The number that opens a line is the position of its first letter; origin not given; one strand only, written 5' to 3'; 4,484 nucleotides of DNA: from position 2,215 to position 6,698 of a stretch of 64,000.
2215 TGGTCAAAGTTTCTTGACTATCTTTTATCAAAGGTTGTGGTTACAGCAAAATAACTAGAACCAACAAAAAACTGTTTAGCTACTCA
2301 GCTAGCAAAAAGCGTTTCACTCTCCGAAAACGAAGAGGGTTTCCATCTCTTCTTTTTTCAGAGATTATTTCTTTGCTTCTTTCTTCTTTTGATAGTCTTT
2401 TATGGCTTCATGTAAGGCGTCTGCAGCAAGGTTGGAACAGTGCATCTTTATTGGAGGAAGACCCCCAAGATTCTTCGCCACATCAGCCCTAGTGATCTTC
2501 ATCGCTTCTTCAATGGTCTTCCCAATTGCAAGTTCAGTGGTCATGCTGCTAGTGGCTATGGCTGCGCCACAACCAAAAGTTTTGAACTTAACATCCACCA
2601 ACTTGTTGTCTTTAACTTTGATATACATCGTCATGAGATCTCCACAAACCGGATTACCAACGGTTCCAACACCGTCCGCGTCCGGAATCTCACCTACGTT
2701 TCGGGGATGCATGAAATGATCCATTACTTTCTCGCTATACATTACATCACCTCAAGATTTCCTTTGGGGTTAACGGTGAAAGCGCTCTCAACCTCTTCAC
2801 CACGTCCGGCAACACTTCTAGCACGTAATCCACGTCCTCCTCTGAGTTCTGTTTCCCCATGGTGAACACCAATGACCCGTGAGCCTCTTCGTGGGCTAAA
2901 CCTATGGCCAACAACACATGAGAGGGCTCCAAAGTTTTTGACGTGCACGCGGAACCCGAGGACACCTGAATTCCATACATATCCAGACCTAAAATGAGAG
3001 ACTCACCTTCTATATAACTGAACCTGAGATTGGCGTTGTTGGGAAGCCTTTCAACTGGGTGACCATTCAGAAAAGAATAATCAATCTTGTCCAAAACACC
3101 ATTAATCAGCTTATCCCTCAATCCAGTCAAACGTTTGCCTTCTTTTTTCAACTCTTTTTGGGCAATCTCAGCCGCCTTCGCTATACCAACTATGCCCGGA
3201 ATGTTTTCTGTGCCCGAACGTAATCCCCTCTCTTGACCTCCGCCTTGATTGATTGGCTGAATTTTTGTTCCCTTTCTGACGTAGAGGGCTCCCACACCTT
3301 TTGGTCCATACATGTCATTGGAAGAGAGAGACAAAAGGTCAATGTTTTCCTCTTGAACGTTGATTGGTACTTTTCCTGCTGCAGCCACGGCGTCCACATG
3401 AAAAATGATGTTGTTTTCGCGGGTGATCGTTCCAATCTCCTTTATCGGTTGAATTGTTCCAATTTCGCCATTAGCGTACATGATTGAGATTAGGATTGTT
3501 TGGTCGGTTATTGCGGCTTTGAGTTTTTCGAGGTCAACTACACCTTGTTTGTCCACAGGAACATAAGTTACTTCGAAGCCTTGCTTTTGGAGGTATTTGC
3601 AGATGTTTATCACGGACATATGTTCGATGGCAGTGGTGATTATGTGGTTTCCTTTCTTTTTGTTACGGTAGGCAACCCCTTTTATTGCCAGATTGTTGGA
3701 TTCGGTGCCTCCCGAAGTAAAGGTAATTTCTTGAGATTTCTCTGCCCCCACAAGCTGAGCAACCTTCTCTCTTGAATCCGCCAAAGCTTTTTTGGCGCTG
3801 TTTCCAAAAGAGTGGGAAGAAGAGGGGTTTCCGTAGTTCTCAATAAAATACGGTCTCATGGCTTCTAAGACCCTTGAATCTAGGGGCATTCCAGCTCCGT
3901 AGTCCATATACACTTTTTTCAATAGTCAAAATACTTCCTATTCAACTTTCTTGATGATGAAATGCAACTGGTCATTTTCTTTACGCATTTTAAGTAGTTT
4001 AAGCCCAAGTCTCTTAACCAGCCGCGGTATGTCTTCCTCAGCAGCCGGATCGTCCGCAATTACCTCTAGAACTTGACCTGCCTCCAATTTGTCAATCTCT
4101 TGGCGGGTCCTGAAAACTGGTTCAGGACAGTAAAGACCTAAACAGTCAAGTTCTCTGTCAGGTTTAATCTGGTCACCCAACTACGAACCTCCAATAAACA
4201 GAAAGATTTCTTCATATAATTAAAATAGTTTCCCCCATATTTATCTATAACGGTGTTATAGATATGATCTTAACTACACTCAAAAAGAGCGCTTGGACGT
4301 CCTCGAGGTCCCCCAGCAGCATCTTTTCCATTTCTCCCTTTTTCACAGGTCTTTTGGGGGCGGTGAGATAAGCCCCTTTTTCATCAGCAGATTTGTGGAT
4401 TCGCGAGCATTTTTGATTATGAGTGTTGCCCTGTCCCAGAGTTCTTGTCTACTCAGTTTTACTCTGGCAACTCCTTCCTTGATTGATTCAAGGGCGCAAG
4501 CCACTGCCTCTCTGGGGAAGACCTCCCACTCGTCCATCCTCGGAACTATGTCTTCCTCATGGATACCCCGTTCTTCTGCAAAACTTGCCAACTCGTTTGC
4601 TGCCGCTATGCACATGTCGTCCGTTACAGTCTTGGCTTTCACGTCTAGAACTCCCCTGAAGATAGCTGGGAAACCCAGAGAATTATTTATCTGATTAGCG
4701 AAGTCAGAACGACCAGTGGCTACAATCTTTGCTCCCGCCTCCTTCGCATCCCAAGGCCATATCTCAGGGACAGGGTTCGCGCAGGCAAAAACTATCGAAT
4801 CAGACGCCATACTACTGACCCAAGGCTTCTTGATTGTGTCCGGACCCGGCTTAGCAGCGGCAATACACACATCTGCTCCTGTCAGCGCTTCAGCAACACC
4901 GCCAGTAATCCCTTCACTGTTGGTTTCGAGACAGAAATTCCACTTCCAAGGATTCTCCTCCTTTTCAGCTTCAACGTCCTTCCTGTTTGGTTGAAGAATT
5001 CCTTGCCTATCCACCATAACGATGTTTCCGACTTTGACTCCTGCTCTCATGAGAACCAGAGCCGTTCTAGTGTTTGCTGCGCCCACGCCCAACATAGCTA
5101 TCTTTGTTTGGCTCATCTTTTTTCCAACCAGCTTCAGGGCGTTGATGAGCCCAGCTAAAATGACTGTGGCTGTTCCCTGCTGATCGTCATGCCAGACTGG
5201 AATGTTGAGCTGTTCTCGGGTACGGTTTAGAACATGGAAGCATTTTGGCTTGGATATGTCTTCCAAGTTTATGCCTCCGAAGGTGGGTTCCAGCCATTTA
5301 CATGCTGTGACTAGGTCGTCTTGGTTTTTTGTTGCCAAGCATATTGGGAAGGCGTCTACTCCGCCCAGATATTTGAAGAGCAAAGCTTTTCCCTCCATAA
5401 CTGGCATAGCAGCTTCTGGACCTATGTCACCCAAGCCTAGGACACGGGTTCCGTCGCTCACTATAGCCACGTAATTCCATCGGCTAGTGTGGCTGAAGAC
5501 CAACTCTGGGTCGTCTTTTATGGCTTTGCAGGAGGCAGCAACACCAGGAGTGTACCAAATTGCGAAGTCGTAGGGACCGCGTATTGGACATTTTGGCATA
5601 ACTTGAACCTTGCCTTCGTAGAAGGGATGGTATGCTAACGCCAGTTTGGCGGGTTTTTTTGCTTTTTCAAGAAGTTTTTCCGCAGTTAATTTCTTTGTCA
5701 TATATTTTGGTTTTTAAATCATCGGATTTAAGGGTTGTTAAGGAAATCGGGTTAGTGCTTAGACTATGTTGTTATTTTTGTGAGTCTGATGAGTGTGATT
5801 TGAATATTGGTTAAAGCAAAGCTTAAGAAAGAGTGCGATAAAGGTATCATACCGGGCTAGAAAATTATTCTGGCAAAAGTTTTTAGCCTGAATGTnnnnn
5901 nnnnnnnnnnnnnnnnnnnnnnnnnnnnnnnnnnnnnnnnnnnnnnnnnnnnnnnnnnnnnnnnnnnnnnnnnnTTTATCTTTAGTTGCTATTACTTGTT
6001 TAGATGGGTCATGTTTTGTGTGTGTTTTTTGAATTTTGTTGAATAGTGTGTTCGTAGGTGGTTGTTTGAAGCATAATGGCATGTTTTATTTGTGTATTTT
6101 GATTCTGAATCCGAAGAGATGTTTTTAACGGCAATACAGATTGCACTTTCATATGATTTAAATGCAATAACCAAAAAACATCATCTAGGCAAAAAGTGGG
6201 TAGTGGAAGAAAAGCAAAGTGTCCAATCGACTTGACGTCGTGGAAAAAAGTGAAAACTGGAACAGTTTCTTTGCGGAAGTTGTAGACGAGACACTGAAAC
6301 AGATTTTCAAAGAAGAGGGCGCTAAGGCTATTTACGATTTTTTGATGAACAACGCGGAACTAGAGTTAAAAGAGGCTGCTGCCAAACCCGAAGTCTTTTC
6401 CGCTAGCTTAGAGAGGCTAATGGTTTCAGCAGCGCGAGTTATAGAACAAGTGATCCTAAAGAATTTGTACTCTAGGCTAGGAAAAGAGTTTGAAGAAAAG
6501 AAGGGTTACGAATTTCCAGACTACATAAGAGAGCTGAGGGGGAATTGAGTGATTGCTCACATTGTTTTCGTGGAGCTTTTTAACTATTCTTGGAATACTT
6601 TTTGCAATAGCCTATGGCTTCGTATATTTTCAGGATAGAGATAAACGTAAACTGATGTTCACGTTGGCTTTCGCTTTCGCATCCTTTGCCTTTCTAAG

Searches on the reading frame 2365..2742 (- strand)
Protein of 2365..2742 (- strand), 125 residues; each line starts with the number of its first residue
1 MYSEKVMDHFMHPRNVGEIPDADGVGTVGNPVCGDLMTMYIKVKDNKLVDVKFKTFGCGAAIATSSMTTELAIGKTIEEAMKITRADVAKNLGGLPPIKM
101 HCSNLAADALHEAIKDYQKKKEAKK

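Call 7: search_protein_families(library=pfam, proteins=[window:2365-2742:-], max_evalue=0.0001)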
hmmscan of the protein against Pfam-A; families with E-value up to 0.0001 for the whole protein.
window:2365-2742:- (125 aa): 1 family
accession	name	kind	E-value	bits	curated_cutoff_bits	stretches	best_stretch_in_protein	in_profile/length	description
PF01592.21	NifU_N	-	9.9e-51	171.6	22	1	1-122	1-125/127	NifU-like N terminal domain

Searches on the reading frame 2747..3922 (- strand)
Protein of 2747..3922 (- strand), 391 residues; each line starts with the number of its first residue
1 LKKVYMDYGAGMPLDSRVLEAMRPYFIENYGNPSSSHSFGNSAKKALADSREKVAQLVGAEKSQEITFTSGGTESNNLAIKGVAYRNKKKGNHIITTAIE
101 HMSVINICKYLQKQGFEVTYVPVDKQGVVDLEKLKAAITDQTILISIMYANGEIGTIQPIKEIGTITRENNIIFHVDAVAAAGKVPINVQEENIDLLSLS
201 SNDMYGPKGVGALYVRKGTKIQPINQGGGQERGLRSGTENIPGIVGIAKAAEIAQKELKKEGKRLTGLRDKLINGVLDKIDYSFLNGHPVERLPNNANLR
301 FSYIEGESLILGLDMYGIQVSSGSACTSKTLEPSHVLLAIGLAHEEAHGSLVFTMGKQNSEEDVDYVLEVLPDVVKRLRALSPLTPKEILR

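Call 7: search_protein_families(library=pfam, proteins=[window:2747-3922:-], max_evalue=0.0001)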
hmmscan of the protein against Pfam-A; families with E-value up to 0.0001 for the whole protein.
window:2747-3922:- (391 aa): 3 families
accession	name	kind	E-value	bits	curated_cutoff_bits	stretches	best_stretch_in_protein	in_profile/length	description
PF00266.25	Aminotran_5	-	4.2e-80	269.9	21.5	1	4-367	1-371/371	Aminotransferase class-V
PF01212.27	Beta_elim_lyase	-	9.4e-09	35.4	27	1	51-178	38-169/288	Beta-eliminating lyase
PF01041.23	DegT_DnrJ_EryC1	-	3.3e-07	30.3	19.8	1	53-183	32-151/360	DegT/DnrJ/EryC1/StrS aminotransferase family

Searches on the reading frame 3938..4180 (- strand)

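Call 50: search_protein_families(library=pfam, proteins=[window:3938-4180:-], max_evalue=0.01)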
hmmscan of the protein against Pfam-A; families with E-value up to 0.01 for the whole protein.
window:3938-4180:- (80 aa): 1 family
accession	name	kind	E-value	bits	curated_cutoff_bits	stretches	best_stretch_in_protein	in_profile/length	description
PF01206.22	TusA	-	4.4e-25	87.8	28.6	1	9-78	1-70/70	Sulfurtransferase TusA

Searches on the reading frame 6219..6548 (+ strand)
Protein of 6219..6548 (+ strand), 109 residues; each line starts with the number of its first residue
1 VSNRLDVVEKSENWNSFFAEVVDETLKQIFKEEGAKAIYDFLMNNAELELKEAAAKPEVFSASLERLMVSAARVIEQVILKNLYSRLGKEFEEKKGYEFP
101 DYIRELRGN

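Call 7: search_protein_families(library=pfam, proteins=[window:6219-6548:+], max_evalue=0.0001)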
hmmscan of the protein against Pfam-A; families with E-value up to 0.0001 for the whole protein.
window:6219-6548:+ (109 aa): 0 families

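Call 50: search_protein_families(library=pfam, proteins=[window:6219-6548:+], max_evalue=0.01)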
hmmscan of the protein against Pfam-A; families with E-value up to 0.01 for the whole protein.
window:6219-6548:+ (109 aa): 1 family
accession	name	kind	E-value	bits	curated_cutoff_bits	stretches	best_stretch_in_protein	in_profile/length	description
PF02536.19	mTERF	-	0.0044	16.4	23.1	1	33-83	249-296/314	mTERF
